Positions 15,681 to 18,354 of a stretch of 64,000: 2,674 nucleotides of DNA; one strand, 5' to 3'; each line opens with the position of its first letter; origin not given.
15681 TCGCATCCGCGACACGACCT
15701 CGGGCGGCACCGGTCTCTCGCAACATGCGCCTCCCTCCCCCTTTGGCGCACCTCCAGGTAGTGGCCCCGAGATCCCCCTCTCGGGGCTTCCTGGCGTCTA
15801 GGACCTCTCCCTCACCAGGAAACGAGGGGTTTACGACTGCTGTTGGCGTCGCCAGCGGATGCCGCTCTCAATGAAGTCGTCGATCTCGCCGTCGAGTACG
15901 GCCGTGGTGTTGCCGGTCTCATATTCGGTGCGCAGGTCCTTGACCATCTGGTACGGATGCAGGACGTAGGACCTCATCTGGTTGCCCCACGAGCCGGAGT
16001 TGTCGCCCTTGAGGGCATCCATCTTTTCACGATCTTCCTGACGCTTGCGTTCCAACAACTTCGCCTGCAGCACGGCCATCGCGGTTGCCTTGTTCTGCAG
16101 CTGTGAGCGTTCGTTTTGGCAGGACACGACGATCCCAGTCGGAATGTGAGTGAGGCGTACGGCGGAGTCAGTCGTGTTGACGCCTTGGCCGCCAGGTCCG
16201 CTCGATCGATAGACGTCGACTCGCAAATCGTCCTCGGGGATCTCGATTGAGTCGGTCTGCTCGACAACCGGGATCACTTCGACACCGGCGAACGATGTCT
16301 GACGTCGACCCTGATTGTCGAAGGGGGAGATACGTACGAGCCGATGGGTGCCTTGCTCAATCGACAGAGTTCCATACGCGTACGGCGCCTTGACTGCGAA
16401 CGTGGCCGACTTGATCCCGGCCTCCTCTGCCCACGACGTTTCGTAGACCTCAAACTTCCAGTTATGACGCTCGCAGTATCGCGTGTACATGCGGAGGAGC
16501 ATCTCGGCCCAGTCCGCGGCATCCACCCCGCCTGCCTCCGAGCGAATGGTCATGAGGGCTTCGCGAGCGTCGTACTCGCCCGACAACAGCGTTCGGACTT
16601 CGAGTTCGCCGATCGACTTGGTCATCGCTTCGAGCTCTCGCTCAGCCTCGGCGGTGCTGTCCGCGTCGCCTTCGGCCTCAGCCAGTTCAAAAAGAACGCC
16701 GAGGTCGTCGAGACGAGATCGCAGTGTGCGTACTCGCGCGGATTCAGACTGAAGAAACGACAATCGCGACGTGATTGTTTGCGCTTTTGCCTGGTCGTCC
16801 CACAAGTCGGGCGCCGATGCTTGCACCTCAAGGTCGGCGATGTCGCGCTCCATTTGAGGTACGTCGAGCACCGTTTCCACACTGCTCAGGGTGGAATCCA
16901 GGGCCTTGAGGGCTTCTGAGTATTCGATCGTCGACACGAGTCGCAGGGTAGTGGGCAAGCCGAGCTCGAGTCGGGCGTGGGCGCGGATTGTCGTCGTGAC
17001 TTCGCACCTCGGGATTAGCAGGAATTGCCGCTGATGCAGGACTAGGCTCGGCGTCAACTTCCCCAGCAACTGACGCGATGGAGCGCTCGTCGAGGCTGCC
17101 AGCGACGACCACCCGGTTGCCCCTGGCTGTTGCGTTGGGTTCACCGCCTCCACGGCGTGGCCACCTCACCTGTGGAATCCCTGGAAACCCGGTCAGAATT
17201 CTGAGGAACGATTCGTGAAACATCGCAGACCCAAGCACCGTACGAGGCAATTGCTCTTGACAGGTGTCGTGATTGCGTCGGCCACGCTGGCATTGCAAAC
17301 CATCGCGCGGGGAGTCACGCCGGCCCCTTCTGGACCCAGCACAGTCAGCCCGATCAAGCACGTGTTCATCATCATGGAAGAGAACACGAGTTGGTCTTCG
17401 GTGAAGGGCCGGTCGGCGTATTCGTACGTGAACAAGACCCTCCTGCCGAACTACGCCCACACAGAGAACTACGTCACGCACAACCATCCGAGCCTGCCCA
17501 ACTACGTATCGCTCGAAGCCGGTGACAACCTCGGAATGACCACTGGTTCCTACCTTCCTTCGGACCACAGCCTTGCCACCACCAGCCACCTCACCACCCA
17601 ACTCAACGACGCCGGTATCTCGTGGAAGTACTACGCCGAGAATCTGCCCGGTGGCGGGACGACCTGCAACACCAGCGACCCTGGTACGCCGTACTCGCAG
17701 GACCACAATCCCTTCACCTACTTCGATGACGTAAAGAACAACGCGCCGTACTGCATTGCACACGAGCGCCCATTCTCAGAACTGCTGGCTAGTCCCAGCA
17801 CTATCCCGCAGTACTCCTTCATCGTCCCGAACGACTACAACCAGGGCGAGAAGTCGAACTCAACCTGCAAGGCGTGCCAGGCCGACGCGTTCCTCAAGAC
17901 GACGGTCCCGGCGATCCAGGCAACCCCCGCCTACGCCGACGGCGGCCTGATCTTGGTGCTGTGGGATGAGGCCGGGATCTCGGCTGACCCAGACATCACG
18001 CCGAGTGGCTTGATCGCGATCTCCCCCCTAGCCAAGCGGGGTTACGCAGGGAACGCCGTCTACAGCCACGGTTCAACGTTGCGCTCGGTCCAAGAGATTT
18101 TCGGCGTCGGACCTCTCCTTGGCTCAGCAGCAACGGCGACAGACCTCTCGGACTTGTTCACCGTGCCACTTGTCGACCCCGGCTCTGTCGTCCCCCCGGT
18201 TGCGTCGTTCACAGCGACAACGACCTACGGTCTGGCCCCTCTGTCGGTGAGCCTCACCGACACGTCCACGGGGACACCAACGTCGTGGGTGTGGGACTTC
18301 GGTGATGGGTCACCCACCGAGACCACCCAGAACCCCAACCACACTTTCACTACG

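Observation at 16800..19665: Diverged ~185-bp direct duplication of the prfB 5' end brackets a single-gene insertion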

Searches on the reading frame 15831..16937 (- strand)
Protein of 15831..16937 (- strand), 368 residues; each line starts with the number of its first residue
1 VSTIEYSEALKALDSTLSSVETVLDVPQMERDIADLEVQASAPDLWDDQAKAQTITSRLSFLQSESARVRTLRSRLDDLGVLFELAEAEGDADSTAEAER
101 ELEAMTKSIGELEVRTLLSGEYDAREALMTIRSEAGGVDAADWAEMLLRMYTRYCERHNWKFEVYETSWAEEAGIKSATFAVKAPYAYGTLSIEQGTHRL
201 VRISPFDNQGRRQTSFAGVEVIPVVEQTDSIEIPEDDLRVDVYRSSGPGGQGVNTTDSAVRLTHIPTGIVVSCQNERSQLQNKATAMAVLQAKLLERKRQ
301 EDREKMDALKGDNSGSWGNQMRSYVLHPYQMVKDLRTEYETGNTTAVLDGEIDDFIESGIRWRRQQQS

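Call 9: search_protein_families(library=pfam, proteins=[window:15831-16937:-], max_evalue=0.01)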
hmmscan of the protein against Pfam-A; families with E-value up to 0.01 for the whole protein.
window:15831-16937:- (368 aa): 2 families
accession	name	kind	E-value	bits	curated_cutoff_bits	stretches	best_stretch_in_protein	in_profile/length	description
PF03462.23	PCRF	-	7e-57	192.8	24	1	30-219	2-194/194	PCRF domain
PF00472.26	RF-1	-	4.9e-41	139.8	35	1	229-336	4-116/116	RF-1 domain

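Call 10: find_related_loci(query=window:15831-16937:-, collection=genome_contigs, flank=10000)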
Query window:15831-16937:- (368 aa) in genome_contigs; peptide patterns used: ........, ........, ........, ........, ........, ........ (x = any residue, [..] = any of these).
600 stretches matched a pattern (row limit reached: there are more); 558 encode a relative of the query (tblastn E <= 1e-3); the best 80 are kept; 80 distinct loci.
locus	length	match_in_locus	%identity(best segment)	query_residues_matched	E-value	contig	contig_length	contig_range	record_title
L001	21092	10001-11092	78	1-364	0e+0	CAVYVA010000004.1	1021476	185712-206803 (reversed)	MAG: uncultured Actinomycetota bacterium isolate MFD03975.bin.2.2 genome assembly, contig: contig_14208, whole genome sh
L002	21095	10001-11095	76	1-365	0e+0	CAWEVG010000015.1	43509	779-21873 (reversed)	MAG: uncultured Actinomycetes bacterium isolate MFD05674.bin.3.64 genome assembly, contig: contig_173040, whole genome s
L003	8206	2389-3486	77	1-366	0e+0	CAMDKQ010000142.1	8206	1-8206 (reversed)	MAG: Bifidobacterium breve isolate MsH-01oct19-70 genome assembly, contig: MsH-01oct19-C19753, whole genome shotgun sequ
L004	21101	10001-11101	75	1-367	0e+0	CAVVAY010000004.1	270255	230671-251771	MAG: uncultured Actinomycetota bacterium isolate MFD04212.bin.1.215 genome assembly, contig: contig_2212, whole genome s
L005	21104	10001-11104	76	1-368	0e+0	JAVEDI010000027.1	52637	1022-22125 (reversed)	MAG: Actinomycetota bacterium isolate BP_173 scaffold_2110974, whole genome shotgun sequence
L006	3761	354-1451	76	1-366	0e+0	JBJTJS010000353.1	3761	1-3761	MAG: bacterium isolate samp_4310_metabat2_15 samp_4310_1797322, whole genome shotgun sequence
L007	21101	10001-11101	74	1-367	0e+0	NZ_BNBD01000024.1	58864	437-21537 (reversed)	Streptomyces mashuensis strain JCM 4059 sequence24, whole genome shotgun sequence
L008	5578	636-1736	75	1-367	0e+0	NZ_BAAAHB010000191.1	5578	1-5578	Streptomyces stramineus strain JCM 10649 sequence191, whole genome shotgun sequence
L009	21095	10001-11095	78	1-365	0e+0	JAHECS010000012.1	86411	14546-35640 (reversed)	MAG: Actinomycetes bacterium isolate Ww175 NODE_341_length_86411_cov_30.598134, whole genome shotgun sequence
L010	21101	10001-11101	74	1-367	0e+0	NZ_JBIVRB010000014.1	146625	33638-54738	Streptomyces sp. NPDC092296 NPDC092296_190_F5.ctg-0014, whole genome shotgun sequence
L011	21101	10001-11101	75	1-367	0e+0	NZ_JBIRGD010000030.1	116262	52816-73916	Streptomyces sp. NPDC018019 NPDC018019_256_F7.ctg-0030, whole genome shotgun sequence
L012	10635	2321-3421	75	1-367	0e+0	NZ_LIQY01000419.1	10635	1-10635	Streptomyces pathocidini strain NRRL B-24287 B24287_contig_419, whole genome shotgun sequence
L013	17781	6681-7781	74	1-367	0e+0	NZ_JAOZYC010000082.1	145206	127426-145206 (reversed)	Streptomyces endophyticus strain YIM65594 lcl_65594_assembled_contig_18, whole genome shotgun sequence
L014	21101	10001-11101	74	1-367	0e+0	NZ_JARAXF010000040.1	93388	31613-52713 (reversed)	Streptomyces sp. ME19-01-6 ME19-01-6_40, whole genome shotgun sequence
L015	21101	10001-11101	74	1-367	0e+0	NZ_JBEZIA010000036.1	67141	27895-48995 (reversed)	Streptomyces sp. NPDC048611 NPDC048611_54_B1.ctg-0036, whole genome shotgun sequence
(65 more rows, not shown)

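Call 18: find_homologous_proteins(query=window:15831-16937:-, max_evalue=1e-100)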
Query window:15831-16937:- (368 aa): 8000 proteins with E <= 1e-100 among 8000 candidates; the best 120 are listed.
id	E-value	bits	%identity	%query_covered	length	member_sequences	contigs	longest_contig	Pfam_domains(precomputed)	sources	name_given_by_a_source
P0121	1.7e-221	752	93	100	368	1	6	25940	PF03462.24,PF00472.27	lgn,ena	-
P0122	4.0e-221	751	92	100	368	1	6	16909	PF03462.24,PF00472.27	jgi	jgi:peptide chain release factor 2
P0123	6.4e-221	750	92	100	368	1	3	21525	PF03462.24,PF00472.27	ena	-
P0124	1.5e-220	749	92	100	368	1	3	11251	PF03462.24,PF00472.27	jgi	jgi:peptide chain release factor 2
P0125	3.6e-217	738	90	100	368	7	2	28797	PF03462.24,PF00472.27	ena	-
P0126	1.3e-200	683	83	100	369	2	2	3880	PF03462.24,PF00472.27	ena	-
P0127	5.8e-200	681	83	100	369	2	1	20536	PF03462.24,PF00472.27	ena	-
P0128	4.4e-198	675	82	99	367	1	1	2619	PF03462.24,PF00472.27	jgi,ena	jgi:peptide chain release factor 2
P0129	3.4e-197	672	82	99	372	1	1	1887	PF03462.24,PF00472.27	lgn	-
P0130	4.1e-197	672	82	99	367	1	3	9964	PF03462.24,PF00472.27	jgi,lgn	-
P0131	7.1e-197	671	82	98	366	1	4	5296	PF03462.24,PF00472.27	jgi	jgi:peptide chain release factor 2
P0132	5.1e-196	668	82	98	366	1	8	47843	PF03462.24,PF00472.27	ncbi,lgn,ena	-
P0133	5.4e-196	668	82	98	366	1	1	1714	PF03462.24,PF00472.27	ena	-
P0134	9.1e-196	667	82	98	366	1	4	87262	PF03462.24,PF00472.27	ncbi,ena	-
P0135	1.7e-195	667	82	100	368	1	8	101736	PF03462.24,PF00472.27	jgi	jgi:peptide chain release factor 2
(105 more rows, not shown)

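Call 20: find_encoding_contigs(protein=P0121, flank=10000, max_places=6)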
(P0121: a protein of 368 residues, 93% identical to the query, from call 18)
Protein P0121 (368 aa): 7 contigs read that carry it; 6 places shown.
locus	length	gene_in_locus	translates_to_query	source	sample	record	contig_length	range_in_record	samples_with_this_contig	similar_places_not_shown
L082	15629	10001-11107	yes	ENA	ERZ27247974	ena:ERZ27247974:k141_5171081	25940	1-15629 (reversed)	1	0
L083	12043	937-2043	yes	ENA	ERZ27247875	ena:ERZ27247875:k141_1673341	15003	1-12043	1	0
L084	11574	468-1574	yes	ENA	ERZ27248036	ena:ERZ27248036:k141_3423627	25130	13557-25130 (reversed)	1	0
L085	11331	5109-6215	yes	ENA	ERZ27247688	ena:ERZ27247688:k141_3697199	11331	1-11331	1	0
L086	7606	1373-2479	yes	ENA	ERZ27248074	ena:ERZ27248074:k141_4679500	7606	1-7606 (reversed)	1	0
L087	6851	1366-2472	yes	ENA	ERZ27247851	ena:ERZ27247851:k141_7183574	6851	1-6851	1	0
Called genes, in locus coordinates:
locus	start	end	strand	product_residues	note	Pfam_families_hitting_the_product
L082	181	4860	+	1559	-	PF21075:GDH_ACT1, PF21073:GDH_HM1, PF21076:GDH_ACT2, PF21079:GDH_HM2 (weak), PF21077:GDH_ACT3, PF21078:GDH_HM3, PF05088:Bac_GDH_CD, PF21074:GDH_C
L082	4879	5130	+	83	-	PF21074:GDH_C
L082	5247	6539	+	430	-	PF00437:T2SSE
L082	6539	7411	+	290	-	PF00482:T2SSF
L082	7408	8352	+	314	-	PF00482:T2SSF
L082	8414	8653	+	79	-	-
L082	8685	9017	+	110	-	PF07811:TadE (weak)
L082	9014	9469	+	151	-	-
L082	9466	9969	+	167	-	PF13400:Tad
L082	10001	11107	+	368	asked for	PF03462:PCRF, PF00472:RF-1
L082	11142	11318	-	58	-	-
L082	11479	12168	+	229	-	PF00005:ABC_tran, PF13304:AAA_21 (faint)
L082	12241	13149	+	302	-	PF18075:FtsX_ECD, PF02687:FtsX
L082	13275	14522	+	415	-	PF01551:Peptidase_M23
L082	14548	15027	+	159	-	PF01668:SmpB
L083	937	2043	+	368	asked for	PF03462:PCRF, PF00472:RF-1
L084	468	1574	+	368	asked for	PF03462:PCRF, PF00472:RF-1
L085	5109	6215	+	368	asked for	PF03462:PCRF, PF00472:RF-1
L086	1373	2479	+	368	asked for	PF03462:PCRF, PF00472:RF-1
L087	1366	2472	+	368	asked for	PF03462:PCRF, PF00472:RF-1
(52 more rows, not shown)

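Call 21: find_encoding_contigs(protein=P0122, flank=10000, max_places=6)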
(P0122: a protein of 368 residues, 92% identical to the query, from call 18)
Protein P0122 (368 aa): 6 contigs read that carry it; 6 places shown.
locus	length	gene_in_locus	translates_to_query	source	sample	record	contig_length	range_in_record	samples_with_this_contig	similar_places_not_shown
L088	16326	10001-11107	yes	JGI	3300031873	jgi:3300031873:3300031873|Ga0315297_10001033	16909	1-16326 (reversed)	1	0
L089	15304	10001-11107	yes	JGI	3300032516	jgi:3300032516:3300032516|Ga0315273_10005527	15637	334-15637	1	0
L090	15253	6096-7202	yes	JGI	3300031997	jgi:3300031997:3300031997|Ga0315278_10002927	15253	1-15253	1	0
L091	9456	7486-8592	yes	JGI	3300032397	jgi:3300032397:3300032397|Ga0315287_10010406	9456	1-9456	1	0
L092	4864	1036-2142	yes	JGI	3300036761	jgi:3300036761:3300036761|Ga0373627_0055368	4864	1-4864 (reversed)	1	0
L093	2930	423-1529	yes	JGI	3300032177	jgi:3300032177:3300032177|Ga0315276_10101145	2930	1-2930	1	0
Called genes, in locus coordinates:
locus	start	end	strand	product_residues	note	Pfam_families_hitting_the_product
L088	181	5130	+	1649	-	PF21075:GDH_ACT1, PF21073:GDH_HM1, PF21076:GDH_ACT2, PF21079:GDH_HM2 (weak), PF21077:GDH_ACT3, PF21078:GDH_HM3, PF05088:Bac_GDH_CD, PF21074:GDH_C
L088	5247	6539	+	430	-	PF00437:T2SSE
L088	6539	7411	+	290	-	PF00482:T2SSF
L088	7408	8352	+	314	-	PF00482:T2SSF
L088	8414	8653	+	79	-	-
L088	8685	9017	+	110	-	PF07811:TadE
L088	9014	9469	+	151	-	-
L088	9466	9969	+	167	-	PF13400:Tad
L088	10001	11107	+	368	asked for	PF03462:PCRF, PF00472:RF-1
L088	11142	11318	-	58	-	-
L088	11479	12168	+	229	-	PF00005:ABC_tran, PF13304:AAA_21 (faint)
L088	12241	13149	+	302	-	PF18075:FtsX_ECD, PF02687:FtsX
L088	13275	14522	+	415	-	PF01551:Peptidase_M23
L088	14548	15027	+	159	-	PF01668:SmpB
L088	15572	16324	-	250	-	?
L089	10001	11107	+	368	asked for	PF03462:PCRF, PF00472:RF-1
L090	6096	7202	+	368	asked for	PF03462:PCRF, PF00472:RF-1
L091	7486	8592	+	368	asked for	PF03462:PCRF, PF00472:RF-1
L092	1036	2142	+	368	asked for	PF03462:PCRF, PF00472:RF-1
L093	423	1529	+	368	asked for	PF03462:PCRF, PF00472:RF-1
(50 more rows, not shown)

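Call 22: find_encoding_contigs(protein=P0123, flank=10000, max_places=4)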
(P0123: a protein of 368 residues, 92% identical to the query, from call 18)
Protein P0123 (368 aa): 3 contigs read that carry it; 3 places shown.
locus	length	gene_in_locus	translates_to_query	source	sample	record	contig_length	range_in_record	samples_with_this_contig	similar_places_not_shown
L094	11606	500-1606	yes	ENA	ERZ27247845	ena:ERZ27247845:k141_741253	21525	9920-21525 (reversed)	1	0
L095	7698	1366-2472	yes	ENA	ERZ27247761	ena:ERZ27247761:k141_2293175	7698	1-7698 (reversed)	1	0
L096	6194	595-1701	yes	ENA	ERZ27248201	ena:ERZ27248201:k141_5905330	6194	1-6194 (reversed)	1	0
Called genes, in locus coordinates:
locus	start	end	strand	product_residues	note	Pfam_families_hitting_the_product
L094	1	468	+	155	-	?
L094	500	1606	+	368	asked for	PF03462:PCRF, PF00472:RF-1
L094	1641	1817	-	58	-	-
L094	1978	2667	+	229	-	PF00005:ABC_tran, PF13304:AAA_21 (faint)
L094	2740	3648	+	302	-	PF18075:FtsX_ECD, PF02687:FtsX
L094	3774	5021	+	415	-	PF01551:Peptidase_M23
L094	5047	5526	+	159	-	PF01668:SmpB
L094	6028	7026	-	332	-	PF08240:ADH_N, PF00107:ADH_zinc_N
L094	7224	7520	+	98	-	PF04993:TfoX_N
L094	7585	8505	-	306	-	PF05996:Fe_bilin_red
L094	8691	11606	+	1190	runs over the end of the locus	PF01855:POR_N, PF17147:PFOR_II, PF01558:POR, PF10371:EKR, PF12838:Fer4_7, PF13183:Fer4_8 (weak), PF13187:Fer4_9 (weak), PF02775:TPP_enzyme_C, +6 more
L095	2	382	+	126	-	?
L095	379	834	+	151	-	-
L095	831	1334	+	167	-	PF13400:Tad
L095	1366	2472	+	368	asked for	PF03462:PCRF, PF00472:RF-1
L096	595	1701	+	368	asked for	PF03462:PCRF, PF00472:RF-1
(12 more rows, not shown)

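Call 31: find_encoding_contigs(protein=P0125, flank=10000, max_places=3)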
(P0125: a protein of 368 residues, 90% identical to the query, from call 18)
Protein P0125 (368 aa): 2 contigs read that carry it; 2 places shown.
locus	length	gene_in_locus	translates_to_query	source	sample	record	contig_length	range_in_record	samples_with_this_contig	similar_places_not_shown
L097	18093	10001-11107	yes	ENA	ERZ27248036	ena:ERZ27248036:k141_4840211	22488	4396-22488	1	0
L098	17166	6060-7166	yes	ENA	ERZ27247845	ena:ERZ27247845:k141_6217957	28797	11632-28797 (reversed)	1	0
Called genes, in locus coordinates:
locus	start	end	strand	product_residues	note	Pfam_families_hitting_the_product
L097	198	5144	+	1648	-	PF21075:GDH_ACT1, PF21073:GDH_HM1, PF21076:GDH_ACT2, PF21079:GDH_HM2, PF21077:GDH_ACT3, PF21078:GDH_HM3, PF05088:Bac_GDH_CD, PF21074:GDH_C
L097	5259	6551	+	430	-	PF00437:T2SSE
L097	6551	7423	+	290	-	PF00482:T2SSF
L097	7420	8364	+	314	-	PF00482:T2SSF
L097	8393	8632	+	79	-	-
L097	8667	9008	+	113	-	PF07811:TadE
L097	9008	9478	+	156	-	-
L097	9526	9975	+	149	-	PF13400:Tad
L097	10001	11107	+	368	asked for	PF03462:PCRF, PF00472:RF-1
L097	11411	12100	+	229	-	PF00005:ABC_tran, PF13304:AAA_21 (faint)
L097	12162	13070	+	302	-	PF18075:FtsX_ECD, PF02687:FtsX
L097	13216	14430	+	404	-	PF01551:Peptidase_M23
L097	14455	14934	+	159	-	PF01668:SmpB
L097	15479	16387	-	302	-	PF00296:Bac_luciferase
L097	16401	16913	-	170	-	PF00903:Glyoxalase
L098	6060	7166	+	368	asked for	PF03462:PCRF, PF00472:RF-1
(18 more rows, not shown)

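Call 32: find_encoding_contigs(protein=P0127, flank=10000, max_places=3)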
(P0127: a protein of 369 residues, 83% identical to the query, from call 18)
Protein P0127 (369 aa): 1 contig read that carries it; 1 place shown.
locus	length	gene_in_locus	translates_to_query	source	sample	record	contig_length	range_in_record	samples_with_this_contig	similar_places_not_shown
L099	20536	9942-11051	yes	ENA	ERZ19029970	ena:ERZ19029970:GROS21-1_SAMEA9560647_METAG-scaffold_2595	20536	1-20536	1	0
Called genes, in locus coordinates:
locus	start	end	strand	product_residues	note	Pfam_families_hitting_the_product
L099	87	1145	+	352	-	PF01636:APH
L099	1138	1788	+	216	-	PF00702:Hydrolase, PF13419:HAD_2 (weak)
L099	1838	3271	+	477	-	PF03007:WS_DGAT_cat, PF06974:WS_DGAT_C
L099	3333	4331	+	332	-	PF01734:Patatin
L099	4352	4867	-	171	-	PF10698:DUF2505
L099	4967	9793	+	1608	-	PF21075:GDH_ACT1, PF21073:GDH_HM1, PF21076:GDH_ACT2, PF21079:GDH_HM2, PF21077:GDH_ACT3, PF21078:GDH_HM3, PF05088:Bac_GDH_CD, PF21074:GDH_C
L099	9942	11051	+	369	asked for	PF03462:PCRF, PF00472:RF-1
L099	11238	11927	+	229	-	PF13191:AAA_16 (weak), PF00005:ABC_tran, PF13304:AAA_21 (faint)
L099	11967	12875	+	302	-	PF18075:FtsX_ECD, PF02687:FtsX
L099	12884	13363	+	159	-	PF01668:SmpB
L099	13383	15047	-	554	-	-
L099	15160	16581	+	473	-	PF00282:Pyridoxal_deC, PF00266:Aminotran_5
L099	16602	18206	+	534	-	PF00370:FGGY_N, PF02782:FGGY_C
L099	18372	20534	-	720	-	?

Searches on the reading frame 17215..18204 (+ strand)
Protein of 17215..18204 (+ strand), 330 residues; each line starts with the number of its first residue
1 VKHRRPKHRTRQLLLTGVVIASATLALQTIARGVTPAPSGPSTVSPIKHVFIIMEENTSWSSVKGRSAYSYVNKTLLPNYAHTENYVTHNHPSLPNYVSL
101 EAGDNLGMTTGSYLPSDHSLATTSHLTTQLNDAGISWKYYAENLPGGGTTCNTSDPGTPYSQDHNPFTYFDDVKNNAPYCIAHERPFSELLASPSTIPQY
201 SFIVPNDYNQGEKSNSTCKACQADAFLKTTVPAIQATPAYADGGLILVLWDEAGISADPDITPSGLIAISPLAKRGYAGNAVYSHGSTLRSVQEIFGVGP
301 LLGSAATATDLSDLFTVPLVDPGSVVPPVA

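Call 35: find_related_loci(query=window:17215-18204:+, collection=metagenome_contigs, flank=10000)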
Query window:17215-18204:+ (330 aa) in metagenome_contigs; peptide patterns used: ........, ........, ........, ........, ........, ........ (x = any residue, [..] = any of these).
163 stretches matched a pattern; 27 encode a relative of the query (tblastn E <= 1e-3); 27 distinct loci.
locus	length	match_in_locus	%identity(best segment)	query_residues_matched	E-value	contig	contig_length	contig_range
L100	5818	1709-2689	75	1-330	1e-165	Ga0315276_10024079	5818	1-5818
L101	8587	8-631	81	122-330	1e-110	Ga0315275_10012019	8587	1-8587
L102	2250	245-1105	59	35-319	7e-116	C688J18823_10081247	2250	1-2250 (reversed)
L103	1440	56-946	56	17-315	5e-117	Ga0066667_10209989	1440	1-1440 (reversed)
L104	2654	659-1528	45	24-315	8e-68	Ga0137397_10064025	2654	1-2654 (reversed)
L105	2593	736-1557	47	46-316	1e-64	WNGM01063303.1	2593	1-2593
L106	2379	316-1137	47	46-316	5e-65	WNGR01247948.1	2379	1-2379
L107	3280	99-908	44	47-315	3e-63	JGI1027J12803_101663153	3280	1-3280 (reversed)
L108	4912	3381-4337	38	8-315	2e-62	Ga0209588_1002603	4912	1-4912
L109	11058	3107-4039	41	12-317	3e-62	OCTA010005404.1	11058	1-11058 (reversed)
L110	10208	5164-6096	41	12-317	8e-62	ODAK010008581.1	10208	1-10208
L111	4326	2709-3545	40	36-316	2e-61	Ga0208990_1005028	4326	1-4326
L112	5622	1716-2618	40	13-316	1e-61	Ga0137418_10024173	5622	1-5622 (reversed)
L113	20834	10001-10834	41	34-316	2e-61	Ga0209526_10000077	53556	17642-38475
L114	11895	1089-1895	40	47-316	2e-60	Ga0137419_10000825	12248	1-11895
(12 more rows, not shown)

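Call 49: search_solved_structures(query=window:17215-18204:+, max_evalue=0.01)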
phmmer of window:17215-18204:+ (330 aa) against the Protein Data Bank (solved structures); distinct sequences matched with E-value up to 0.01: 0.
